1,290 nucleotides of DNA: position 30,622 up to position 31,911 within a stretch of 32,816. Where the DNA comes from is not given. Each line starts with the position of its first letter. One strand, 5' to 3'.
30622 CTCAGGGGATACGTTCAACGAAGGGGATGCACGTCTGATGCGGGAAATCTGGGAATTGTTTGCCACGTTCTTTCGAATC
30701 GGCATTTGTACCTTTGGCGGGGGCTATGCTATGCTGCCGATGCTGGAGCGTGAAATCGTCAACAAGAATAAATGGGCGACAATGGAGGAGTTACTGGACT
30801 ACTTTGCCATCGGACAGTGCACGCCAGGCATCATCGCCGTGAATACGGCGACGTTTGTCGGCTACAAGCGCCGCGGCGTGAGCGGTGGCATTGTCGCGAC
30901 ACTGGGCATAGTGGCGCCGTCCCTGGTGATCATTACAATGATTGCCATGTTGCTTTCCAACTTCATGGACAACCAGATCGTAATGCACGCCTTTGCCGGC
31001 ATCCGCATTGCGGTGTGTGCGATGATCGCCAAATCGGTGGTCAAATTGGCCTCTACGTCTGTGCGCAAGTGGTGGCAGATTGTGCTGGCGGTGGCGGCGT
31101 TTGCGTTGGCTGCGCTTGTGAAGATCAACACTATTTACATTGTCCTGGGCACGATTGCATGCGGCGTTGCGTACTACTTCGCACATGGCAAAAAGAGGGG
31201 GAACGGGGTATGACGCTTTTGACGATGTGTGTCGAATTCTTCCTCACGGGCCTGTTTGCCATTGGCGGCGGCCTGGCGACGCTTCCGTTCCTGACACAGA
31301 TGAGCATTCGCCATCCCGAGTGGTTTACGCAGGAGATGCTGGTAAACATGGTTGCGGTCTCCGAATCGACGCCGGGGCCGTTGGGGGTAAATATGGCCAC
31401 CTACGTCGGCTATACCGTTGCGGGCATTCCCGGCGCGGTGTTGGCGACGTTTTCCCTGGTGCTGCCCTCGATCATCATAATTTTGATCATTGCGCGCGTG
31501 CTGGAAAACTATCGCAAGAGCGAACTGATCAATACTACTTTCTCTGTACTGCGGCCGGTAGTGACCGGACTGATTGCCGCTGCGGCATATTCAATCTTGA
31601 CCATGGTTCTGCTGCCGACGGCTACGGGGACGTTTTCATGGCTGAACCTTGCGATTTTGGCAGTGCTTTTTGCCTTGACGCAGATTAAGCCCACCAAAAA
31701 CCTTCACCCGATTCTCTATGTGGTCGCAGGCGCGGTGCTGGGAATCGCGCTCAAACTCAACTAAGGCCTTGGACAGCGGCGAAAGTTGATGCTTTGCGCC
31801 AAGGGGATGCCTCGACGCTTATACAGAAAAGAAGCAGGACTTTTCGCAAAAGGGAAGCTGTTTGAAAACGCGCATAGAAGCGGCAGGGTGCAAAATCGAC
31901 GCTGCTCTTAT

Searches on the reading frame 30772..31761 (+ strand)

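Call 18: search_protein_families(library=pfam, proteins=[window:30772-31761:+], max_evalue=0.01)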
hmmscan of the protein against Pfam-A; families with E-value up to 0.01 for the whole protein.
window:30772-31761:+ (330 aa): 1 family
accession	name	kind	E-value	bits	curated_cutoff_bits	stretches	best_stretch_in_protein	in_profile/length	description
PF02417.20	Chromate_transp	-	2.8e-40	138.5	28.6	1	151-325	2-166/166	Chromate transporter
